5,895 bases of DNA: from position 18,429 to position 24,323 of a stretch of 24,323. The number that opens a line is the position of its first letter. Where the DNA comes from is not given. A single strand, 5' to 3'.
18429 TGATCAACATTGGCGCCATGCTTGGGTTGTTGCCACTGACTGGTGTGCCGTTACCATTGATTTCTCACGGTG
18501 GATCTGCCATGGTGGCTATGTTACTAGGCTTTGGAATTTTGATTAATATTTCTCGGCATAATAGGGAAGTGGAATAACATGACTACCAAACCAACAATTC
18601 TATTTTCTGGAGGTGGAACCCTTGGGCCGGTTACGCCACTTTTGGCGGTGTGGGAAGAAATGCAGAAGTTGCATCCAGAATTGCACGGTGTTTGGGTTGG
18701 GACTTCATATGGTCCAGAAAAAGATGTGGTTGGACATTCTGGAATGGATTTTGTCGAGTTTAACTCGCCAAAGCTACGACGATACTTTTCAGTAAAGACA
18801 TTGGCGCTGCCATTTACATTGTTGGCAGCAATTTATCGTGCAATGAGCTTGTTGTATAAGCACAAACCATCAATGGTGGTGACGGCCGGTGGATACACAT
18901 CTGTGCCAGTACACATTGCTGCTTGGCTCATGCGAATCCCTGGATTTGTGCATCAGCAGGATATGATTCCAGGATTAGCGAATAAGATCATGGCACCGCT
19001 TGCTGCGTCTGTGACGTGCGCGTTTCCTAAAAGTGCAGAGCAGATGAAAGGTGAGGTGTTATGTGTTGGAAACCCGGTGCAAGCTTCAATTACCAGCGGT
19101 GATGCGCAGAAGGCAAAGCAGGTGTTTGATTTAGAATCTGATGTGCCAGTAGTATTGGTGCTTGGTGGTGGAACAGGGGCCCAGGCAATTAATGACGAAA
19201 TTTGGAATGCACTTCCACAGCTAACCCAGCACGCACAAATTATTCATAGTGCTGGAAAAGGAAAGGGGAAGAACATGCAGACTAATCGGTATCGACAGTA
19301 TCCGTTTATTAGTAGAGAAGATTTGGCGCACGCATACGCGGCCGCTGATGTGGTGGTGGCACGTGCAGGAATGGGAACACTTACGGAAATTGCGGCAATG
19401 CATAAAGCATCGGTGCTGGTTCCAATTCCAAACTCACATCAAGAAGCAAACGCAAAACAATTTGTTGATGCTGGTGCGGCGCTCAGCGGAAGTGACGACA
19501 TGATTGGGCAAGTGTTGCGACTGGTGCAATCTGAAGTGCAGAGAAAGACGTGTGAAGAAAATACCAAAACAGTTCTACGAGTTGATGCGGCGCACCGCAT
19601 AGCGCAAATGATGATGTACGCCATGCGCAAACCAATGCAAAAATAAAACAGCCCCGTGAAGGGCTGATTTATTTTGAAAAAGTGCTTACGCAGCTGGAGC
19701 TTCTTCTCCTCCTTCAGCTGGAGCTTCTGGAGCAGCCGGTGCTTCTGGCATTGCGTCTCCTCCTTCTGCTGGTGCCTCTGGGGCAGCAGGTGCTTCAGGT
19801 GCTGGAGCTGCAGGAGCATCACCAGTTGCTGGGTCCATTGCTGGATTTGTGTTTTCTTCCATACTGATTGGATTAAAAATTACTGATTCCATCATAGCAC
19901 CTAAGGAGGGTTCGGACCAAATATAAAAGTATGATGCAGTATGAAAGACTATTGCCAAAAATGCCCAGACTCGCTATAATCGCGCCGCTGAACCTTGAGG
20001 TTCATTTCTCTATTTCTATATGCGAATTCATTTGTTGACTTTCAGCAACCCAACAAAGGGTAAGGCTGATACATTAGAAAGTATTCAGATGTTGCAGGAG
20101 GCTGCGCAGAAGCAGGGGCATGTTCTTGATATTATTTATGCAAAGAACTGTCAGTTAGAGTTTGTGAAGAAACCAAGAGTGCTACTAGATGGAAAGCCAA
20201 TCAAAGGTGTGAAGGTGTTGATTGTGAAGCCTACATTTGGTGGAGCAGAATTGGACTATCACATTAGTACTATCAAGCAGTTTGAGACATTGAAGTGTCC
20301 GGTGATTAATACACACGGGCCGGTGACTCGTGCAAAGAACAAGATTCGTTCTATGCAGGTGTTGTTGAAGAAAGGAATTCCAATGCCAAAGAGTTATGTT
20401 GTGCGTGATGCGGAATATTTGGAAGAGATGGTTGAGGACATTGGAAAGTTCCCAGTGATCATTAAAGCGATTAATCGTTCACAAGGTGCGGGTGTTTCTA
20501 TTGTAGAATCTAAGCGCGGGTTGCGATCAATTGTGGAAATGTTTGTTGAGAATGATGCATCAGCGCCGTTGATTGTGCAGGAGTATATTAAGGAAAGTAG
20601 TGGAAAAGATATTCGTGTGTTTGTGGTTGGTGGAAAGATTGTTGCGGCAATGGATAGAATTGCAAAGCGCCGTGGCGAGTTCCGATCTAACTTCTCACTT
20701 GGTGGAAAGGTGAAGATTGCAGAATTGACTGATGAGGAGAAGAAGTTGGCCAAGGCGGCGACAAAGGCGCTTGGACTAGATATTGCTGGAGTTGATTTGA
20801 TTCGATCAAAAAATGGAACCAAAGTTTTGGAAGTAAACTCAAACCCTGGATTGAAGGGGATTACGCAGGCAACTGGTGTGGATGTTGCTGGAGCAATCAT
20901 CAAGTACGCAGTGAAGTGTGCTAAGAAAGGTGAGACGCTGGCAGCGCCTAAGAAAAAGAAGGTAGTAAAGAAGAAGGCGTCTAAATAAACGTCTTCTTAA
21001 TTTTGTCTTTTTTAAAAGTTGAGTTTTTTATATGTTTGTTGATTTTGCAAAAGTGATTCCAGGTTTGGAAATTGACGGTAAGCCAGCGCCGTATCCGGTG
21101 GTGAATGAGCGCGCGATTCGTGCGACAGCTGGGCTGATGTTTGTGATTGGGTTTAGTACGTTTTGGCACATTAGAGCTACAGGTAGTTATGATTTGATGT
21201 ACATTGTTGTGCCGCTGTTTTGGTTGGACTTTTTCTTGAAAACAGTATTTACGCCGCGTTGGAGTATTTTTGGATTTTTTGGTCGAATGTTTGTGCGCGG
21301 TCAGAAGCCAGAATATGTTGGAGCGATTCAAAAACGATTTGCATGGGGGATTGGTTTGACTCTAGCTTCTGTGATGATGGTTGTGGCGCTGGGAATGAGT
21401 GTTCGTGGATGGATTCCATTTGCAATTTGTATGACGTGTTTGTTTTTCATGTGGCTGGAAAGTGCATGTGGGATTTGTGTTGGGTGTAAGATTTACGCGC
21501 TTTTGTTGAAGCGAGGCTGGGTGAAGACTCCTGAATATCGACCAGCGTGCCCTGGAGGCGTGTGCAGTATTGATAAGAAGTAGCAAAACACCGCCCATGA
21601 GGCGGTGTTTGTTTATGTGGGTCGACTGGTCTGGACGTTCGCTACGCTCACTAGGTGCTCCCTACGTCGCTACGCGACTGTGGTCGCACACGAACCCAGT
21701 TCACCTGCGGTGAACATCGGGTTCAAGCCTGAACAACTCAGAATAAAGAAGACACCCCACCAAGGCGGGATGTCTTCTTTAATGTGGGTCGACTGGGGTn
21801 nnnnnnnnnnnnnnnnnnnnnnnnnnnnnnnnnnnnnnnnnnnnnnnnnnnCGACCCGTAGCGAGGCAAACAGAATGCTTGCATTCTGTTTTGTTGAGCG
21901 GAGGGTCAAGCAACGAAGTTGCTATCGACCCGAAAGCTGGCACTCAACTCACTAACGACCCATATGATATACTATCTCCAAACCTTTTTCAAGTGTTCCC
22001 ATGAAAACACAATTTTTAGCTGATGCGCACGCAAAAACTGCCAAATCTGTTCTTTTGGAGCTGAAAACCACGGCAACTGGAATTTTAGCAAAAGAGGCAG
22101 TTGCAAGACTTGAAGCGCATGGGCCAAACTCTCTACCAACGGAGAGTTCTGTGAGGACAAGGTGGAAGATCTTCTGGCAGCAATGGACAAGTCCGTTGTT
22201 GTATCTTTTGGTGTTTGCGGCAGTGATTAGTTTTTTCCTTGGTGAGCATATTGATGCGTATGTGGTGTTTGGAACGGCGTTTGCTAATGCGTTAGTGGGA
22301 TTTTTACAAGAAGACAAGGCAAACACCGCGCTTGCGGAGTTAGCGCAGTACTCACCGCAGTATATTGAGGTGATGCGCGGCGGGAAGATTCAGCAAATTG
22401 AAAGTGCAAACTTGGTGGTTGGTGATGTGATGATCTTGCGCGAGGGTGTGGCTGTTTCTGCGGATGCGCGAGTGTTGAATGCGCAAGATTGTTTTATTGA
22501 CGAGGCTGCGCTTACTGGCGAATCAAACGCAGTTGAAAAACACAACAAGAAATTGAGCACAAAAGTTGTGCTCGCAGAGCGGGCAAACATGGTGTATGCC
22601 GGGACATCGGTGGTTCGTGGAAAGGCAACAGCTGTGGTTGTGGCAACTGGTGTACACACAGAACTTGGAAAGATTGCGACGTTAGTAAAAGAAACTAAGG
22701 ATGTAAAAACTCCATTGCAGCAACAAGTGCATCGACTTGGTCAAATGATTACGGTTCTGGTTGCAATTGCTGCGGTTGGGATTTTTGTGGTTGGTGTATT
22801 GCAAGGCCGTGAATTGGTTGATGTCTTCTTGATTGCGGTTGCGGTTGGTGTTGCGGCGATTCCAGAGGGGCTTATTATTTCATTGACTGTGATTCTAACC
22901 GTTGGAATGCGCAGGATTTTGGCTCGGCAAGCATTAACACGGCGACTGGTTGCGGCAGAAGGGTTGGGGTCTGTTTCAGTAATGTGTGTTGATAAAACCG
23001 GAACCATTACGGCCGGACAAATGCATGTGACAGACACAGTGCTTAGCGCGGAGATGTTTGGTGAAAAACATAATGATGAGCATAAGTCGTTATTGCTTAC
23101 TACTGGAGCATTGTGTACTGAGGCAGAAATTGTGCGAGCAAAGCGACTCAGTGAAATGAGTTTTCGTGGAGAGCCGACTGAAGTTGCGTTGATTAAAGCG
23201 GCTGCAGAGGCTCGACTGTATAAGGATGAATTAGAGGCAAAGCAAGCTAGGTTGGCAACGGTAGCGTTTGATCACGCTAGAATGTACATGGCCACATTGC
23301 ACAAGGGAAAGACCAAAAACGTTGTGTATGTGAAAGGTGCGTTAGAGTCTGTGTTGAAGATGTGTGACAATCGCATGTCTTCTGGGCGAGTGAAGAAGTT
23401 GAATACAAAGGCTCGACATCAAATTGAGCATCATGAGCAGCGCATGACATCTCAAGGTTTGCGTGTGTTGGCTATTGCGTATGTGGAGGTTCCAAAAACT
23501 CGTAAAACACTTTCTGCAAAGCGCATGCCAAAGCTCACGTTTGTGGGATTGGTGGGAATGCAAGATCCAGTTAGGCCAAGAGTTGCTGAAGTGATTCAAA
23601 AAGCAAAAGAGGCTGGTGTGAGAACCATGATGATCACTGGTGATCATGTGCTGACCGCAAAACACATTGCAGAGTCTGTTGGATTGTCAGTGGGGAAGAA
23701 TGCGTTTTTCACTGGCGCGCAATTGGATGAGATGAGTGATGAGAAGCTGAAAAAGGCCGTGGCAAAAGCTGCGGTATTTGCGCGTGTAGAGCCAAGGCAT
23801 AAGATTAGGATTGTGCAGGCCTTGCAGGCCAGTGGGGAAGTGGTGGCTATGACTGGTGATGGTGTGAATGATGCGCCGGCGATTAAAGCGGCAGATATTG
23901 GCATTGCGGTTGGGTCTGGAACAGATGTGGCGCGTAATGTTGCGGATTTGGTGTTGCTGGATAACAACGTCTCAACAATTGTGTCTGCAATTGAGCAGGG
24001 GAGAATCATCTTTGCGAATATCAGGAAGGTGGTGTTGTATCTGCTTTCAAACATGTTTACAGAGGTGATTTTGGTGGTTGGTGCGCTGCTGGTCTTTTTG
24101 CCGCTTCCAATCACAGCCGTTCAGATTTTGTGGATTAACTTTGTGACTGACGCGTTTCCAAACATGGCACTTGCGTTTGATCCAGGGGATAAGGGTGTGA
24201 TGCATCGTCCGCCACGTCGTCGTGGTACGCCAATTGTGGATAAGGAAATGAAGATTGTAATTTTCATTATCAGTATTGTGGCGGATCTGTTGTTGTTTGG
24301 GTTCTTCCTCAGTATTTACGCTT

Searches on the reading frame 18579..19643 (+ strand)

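Call 8: search_protein_families(library=pfam, proteins=[window:18579-19643:+], max_evalue=0.01)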
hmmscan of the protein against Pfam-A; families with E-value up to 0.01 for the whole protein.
window:18579-19643:+ (355 aa): 3 families
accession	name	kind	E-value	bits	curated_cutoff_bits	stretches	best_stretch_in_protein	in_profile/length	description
PF03033.26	Glyco_transf_28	-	1.1e-30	107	26.2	1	7-145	1-137/139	Glycosyltransferase family 28 N-terminal domain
PF04101.22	Glyco_tran_28_C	-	5.3e-24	85.6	22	1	191-309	1-128/166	Glycosyltransferase family 28 C-terminal domain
PF08660.17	Alg14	-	0.00075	20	27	1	75-124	72-121/171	Oligosaccharide biosynthesis protein Alg14 like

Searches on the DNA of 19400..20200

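Call 58: search_rna_families(source=window, start=19400, end=20200, threshold=evalue, max_evalue=1)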
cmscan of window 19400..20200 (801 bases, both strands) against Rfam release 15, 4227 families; matches with E-value up to 1: 1.
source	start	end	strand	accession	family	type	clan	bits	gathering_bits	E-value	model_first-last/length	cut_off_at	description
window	19601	19628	+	RF00158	SNORD82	Gene; snRNA; snoRNA; CD-box;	-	19.4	43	0.5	1-70/70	no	Small nucleolar RNA SNORD82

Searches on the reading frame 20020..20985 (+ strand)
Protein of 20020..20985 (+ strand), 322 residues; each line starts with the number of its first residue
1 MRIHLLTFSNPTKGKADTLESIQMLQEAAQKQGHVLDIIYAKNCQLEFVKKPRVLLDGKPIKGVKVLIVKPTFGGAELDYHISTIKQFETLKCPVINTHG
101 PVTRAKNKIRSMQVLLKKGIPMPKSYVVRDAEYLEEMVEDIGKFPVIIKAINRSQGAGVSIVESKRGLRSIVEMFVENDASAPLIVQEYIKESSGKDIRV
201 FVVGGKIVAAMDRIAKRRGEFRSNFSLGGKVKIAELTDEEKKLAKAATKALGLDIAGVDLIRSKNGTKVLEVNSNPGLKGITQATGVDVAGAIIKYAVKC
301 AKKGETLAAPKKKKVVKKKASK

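Call 8: search_protein_families(library=pfam, proteins=[window:20020-20985:+], max_evalue=0.01)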
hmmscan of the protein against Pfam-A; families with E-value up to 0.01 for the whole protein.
window:20020-20985:+ (322 aa): 14 families
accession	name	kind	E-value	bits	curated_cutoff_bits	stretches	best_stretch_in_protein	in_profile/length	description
PF08443.16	RimK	-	2.8e-56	190.5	21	1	105-296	1-187/188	RimK-like ATP-grasp domain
PF02955.21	GSH-S_ATP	-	7e-24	84.6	23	1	122-282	12-171/175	Prokaryotic glutathione synthetase, ATP-grasp domain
PF02655.19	ATP-grasp_3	-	6.9e-11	42.9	23.2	1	105-274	1-155/160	ATP-grasp domain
PF14397.11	ATPgrasp_ST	-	4.6e-09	36.3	31.4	1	95-170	9-87/278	Sugar-transfer associated ATP-grasp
PF07478.18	Dala_Dala_lig_C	-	1.6e-08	34.8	24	1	118-279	5-179/204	D-ala D-ala ligase C-terminus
PF18030.7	Rimk_N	-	3.6e-08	34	26.4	1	17-98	10-90/94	RimK PreATP-grasp domain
PF02222.28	ATP-grasp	-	9.6e-07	29.1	27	1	115-191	3-77/179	ATP-grasp domain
PF05770.16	Ins134_P3_kin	-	6.5e-06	26.3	23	0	241-282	145-189/201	Inositol 1,3,4-trisphosphate 5/6-kinase ATP-grasp domain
PF08442.15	ATP-grasp_2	-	8.1e-05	22.7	29.5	1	110-177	6-77/202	ATP-grasp domain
PF03133.20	TTL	-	0.00012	21.9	20.1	1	133-191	53-107/292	Tubulin-tyrosine ligase family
PF14243.11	R2K_3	-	0.0002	22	26.3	1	177-273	70-149/169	ATP-grasp domain, R2K clade family 3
PF14398.11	ATPgrasp_YheCD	-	0.0003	20.6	26.8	0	122-172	29-77/255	YheC/D like ATP-grasp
PF01071.24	GARS_A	-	0.00036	20.8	27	1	111-201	6-97/194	Phosphoribosylglycinamide synthetase, ATP-grasp (A) domain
PF02786.22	CPSase_L_D2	-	0.0044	17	19.8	1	111-191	5-90/211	Carbamoyl-phosphate synthase L chain, ATP binding domain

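Call 9: search_protein_families(library=ncbifam, proteins=[window:20020-20985:+], max_evalue=0.01)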
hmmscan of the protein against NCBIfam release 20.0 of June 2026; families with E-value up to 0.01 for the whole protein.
window:20020-20985:+ (322 aa): 43 families (the best 25 are shown)
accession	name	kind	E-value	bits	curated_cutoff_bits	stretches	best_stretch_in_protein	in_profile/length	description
TIGR00768.1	rimK_fam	subfamily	3.6e-72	243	143.4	1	21-297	12-276/276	RimK family alpha-L-glutamate ligase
NF007764.0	PRK10446.1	equivalog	1.6e-62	211.5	331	1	17-303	10-292/300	30S ribosomal protein S6--L-glutamate ligase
NF040720.1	MptN_Meth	equivalog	4.3e-47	160.6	350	1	22-296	14-289/291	tetrahydromethanopterin:alpha-L-glutamate ligase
TIGR02144.1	LysX_arch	equivalog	6.8e-45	153.3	275.6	1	23-303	13-281/281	lysine biosynthesis protein LysX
NF003573.0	PRK05246.1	equivalog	1.1e-27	96.6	272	1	89-297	106-309/316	glutathione synthase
NF009110.0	PRK12458.1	subfamily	2.3e-27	95.9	408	1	95-299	123-329/349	glutathione synthetase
TIGR04356.1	grasp_GAK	hypoth_equivalog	6.1e-27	94.4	300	1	21-299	12-285/287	GAK system ATP-grasp enzyme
TIGR04443.1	F420_CofF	equivalog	7e-27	94.2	300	1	83-301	68-282/283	coenzyme gamma-F420-2:alpha-L-glutamate ligase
TIGR01380.1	glut_syn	equivalog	3.1e-23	82.3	299.05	1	92-296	108-307/312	glutathione synthase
TIGR02068.2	cya_phycin_syn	equivalog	7.2e-21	73.9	850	2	102-215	208-316/862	cyanophycin synthetase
NF010623.0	PRK14016.1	subfamily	1.9e-19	69.3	877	2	105-214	212-316/871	cyanophycin synthetase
NF002378.0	PRK01372.1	subfamily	3.4e-13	49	243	1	106-279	99-274/305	D-alanine--D-alanine ligase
NF009402.0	PRK12767.1-1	equivalog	2.7e-12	46.1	218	1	88-248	95-251/329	carbamoyl phosphate synthase-like protein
NF002688.0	PRK02471.1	equivalog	7e-12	44.5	425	1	106-215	488-595/756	bifunctional glutamate--cysteine ligase GshA/glutathione synthetase GshB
TIGR01205.1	D_ala_D_alaTIGR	subfamily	4.3e-09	35.8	245.65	1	106-279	105-290/318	D-alanine--D-alanine ligase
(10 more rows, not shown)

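Call 15: find_related_loci(query=window:20020-20985:+, collection=genome_contigs, flank=3000)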
Query window:20020-20985:+ (322 aa) in genome_contigs; peptide patterns used: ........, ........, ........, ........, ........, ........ (x = any residue, [..] = any of these).
595 stretches matched a pattern (row limit reached: there are more); 2 encode a relative of the query (tblastn E <= 1e-3); 2 distinct loci.
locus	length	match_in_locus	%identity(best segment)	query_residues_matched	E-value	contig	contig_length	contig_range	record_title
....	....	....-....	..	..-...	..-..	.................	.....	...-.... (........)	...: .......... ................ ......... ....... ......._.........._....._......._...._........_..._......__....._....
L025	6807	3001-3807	32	21-296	2e-27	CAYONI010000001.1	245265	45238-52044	MAG TPA_asm: uncultured Methanosarcinales archaeon isolate SRP191223_co1_272 genome assembly, contig: NODE_4_length_2452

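Call 44: search_solved_structures(query=window:20020-20985:+, max_evalue=1e-10)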
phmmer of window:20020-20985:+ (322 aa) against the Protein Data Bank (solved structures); distinct sequences matched with E-value up to 1e-10: 12.
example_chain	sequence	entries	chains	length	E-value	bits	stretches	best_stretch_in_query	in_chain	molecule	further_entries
7qyr_A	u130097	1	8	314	2.4e-56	194.5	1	19-309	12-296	Probable alpha-L-glutamate ligase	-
5zct_A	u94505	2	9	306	1.3e-55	192.1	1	17-299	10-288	Ribosomal protein S6--L-glutamate ligase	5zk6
4iwx_A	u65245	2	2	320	1.6e-55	191.8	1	17-299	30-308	Ribosomal protein S6 modification protein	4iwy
7qys_A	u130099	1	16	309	1.1e-54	189.1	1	19-300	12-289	Probable alpha-L-glutamate ligase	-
3vpd_A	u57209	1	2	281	3.1e-24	89.1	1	85-301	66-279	Ribosomal protein S6 modification protein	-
1uc8_A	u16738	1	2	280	1.1e-22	84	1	84-300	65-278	lysine biosynthesis enzyme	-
1uc9_A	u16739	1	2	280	2.2e-22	83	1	84-300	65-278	lysine biosynthesis enzyme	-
5k2m_A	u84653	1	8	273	4.2e-17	65.7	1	83-302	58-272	RimK-related lysine biosynthesis protein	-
3vpb_A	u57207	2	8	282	4e-16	62.5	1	92-297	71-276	Putative acetylornithine deacetylase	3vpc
7lg5_A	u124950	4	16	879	4.9e-14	55.6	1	107-216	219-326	Cyanophycin synthase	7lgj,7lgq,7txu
7txv_A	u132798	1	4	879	5e-14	55.6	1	107-216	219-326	Cyanophycin synthase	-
7wac_A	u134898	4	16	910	4e-13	52.6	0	107-216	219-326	Cyanophycin synthase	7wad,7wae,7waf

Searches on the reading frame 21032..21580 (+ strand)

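Call 8: search_protein_families(library=pfam, proteins=[window:21032-21580:+], max_evalue=0.01)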
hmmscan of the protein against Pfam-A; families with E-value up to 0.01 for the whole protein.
window:21032-21580:+ (183 aa): 1 family
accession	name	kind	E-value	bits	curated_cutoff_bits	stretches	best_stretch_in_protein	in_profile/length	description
PF14340.12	DUF4395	-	1.6e-25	90.4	24.5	1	24-159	1-129/130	Domain of unknown function (DUF4395)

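Call 69: search_protein_families(library=ncbifam, proteins=[window:21032-21580:+], max_evalue=0.00001)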
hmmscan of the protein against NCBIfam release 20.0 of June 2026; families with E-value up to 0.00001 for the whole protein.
window:21032-21580:+ (183 aa): 0 families

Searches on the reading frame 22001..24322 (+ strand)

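Call 69: search_protein_families(library=ncbifam, proteins=[window:22001-24322:+], max_evalue=0.00001)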
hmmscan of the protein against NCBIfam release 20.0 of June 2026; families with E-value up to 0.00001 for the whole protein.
window:22001-24322:+ (774 aa): 23 families
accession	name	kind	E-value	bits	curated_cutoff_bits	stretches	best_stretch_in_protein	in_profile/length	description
TIGR01522.1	ATPase-IIA2_Ca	equivalog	3.2e-179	597.5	798.3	1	17-760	12-739/854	calcium-transporting P-type ATPase, PMR1-type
TIGR01116.1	ATPase-IIA1_Ca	equivalog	1e-150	503.4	703.4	1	60-757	3-687/799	calcium-translocating P-type ATPase, SERCA-type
TIGR01647.1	ATPase-IIIA_H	equivalog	1.2e-123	413.9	615.5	1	27-727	1-647/755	plasma-membrane proton-efflux P-type ATPase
TIGR01523.1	ATPase-IID_K-Na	equivalog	1.5e-121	406.8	645.05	3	358-771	427-847/997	potassium/sodium efflux P-type ATPase, fungal-type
TIGR01517.1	ATPase-IIB_Ca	equivalog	2.9e-121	406.2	507.05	1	14-759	41-774/882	calcium-translocating P-type ATPase, PMCA-type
TIGR01106.1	ATPase-IIC_X-K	subfamily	1.1e-111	374.4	946.1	2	21-562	29-607/997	Na,H/K antiporter P-type ATPase subunit alpha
TIGR01524.1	ATPase-IIIB_Mg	equivalog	1.4e-110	370.6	610.75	1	11-766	17-753/867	magnesium-translocating P-type ATPase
NF011702.0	PRK15122.1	subfamily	1.3e-94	317.8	975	1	7-750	29-777/907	magnesium-translocating P-type ATPase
TIGR01494.1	ATPase_P-type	subfamily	6.1e-88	295.3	62.3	3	91-349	4-235/478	HAD-IC family P-type ATPase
TIGR01525.1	ATPase-IB_hvy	subfamily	4.1e-73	247.1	346.25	2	69-562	4-426/560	heavy metal translocating P-type ATPase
TIGR01657.1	P-ATPase-V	hypoth_equivalog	5.1e-71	239.5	618.25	2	13-572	124-707/1055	ATP13A2 family polyamine export P-type ATPase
TIGR01512.1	ATPase-IB2_Cd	subfamily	4.8e-54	183.9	313.5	3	69-373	4-281/494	cadmium family heavy metal-translocating P-type ATPase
TIGR01511.1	ATPase-IB1_Cu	subfamily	3.9e-48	164.6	397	3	585-697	400-512/542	copper-translocating P-type ATPase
NF008262.1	PRK11033.1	equivalog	6.8e-44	150.4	1005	2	69-412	181-511/731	zinc/cadmium/mercury/lead-transporting ATPase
NF033775.1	P_type_ZntA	exception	1.1e-37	129.8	1240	2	595-683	604-691/732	Zn(II)/Cd(II)/Pb(II) translocating P-type ATPase ZntA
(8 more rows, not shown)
